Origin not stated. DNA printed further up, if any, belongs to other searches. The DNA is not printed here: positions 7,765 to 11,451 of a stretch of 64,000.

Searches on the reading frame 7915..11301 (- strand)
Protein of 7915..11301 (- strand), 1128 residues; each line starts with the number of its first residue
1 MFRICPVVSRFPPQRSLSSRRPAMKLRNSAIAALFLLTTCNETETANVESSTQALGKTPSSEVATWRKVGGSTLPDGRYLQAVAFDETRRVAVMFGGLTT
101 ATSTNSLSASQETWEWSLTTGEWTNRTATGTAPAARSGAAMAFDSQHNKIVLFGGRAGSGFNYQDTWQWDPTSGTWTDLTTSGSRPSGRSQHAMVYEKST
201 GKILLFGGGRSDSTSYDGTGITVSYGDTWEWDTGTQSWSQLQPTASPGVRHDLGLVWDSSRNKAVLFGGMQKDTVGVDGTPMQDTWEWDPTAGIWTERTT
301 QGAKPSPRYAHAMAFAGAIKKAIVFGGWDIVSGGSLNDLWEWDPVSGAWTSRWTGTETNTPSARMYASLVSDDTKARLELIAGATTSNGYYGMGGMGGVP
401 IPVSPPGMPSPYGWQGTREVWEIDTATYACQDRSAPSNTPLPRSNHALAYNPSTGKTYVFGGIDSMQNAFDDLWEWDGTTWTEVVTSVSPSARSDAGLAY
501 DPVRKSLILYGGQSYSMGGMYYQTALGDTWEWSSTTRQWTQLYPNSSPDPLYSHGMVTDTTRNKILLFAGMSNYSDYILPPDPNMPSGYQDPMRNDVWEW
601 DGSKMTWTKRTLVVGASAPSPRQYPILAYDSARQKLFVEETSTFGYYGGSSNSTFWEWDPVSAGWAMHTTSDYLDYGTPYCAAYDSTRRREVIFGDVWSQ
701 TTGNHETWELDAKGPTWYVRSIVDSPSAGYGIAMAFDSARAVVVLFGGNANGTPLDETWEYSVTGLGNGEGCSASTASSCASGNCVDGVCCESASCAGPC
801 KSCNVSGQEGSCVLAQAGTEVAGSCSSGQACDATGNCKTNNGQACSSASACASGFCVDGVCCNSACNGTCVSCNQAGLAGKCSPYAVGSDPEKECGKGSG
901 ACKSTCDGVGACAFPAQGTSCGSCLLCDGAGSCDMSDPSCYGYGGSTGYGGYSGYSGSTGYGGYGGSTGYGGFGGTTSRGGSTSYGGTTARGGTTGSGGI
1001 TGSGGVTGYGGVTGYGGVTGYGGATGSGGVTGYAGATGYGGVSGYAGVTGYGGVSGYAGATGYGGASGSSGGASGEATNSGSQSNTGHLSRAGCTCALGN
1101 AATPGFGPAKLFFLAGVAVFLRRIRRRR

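Call 79: search_protein_families(library=pfam, proteins=[window:7915-11301:-], max_evalue=0.00001)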
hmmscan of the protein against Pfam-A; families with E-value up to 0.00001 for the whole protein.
window:7915-11301:- (1128 aa): 8 families
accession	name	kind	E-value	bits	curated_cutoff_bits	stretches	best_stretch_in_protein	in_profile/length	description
PF24681.1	Kelch_KLHDC2_KLHL20_DRC7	-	1.3e-75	253.9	50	4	90-316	9-212/221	KLHDC2/KLHL20/DRC7 Kelch-repeats domain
PF24981.1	Beta-prop_ATRN-LZTR1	-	1.4e-48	166.1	50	4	65-272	26-222/289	Attractin/LZTR1 beta-propeller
PF13415.12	Kelch_3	-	1.2e-41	140.5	22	1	321-371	3-47/48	Galactose oxidase, central domain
PF13418.12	Kelch_4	-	1.6e-34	118.1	21.6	1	136-184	2-46/49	Galactose oxidase, central domain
PF13854.13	Kelch_HCF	-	3.2e-15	56.7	113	1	122-208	171-257/345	Host cell factor, Kelch-repeats domain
PF07646.21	Kelch_2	-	3e-12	46.3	21.3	0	455-482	12-40/48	Kelch motif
PF01344.31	Kelch_1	-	3.9e-10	39.5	20.1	0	146-181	10-44/46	Kelch motif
PF13964.12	Kelch_6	-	4.7e-10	39.5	25.3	0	144-179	8-43/50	Kelch motif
